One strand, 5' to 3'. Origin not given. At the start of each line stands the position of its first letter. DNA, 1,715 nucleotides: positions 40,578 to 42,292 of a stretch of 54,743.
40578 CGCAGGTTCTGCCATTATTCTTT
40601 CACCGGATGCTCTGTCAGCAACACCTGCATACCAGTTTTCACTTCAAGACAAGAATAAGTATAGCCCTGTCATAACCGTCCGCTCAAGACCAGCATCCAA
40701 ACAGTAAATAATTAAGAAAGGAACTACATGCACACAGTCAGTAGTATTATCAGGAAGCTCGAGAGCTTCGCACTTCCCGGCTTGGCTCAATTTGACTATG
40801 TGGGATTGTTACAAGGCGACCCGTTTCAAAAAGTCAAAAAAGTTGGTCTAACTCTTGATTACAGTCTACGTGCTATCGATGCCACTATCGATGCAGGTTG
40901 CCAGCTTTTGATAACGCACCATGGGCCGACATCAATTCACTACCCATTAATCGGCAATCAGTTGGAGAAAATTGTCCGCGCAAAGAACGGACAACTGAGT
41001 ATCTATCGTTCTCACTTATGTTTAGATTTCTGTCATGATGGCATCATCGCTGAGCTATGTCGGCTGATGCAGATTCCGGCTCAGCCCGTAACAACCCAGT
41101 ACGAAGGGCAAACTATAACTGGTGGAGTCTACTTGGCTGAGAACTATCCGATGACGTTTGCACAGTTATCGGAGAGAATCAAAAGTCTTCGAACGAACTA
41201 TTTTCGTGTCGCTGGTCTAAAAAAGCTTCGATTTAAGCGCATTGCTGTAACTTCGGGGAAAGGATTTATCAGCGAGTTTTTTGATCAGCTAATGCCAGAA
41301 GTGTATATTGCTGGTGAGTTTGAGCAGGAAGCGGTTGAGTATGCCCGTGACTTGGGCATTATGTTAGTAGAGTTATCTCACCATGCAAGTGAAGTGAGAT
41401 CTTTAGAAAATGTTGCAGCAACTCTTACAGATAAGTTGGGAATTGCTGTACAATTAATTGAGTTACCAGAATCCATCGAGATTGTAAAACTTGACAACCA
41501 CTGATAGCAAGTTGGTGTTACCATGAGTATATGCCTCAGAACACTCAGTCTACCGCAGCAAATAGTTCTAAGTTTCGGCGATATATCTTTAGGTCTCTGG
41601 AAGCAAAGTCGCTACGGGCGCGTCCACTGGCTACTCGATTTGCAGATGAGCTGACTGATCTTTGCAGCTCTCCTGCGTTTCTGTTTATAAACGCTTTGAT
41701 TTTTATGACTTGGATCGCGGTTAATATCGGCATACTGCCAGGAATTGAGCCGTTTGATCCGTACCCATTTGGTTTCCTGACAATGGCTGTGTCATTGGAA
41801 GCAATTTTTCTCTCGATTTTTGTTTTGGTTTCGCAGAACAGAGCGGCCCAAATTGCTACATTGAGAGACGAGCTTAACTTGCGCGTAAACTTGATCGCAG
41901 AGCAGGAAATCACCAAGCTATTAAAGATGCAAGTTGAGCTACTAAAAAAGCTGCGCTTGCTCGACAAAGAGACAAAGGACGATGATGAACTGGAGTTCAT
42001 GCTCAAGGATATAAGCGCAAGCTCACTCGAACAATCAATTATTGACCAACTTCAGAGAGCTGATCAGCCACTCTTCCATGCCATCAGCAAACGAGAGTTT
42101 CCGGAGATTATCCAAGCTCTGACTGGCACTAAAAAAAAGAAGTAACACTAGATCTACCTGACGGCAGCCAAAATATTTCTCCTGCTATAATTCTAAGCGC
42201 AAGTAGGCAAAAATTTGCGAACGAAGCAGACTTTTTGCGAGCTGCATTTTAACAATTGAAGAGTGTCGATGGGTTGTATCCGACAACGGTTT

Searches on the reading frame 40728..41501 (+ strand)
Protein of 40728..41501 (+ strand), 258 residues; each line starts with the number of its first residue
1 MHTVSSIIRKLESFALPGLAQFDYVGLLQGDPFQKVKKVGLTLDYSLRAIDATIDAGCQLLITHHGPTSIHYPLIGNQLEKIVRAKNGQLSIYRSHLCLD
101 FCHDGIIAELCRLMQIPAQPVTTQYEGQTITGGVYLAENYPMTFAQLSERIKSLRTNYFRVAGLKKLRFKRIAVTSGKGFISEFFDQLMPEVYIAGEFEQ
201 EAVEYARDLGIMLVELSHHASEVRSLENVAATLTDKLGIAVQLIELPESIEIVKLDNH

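Call 83: search_protein_families(library=pfam, proteins=[window:40728-41501:+], max_evalue=0.0001)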
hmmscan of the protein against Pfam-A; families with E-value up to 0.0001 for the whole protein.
window:40728-41501:+ (258 aa): 1 family
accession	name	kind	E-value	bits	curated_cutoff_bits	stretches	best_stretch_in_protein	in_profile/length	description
PF01784.24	DUF34_NIF3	-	4.3e-32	112.2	23.4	1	3-244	2-250/256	Duf34/NIF3 (NGG1p interacting factor 3)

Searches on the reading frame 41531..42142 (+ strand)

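Call 83: search_protein_families(library=pfam, proteins=[window:41531-42142:+], max_evalue=0.0001)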
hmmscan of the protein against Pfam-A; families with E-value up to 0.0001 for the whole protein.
window:41531-42142:+ (204 aa): 1 family
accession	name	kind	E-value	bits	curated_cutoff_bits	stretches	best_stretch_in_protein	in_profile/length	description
PF06210.16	DUF1003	-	1.5e-26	93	27.4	1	47-142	3-97/103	Protein of unknown function (DUF1003)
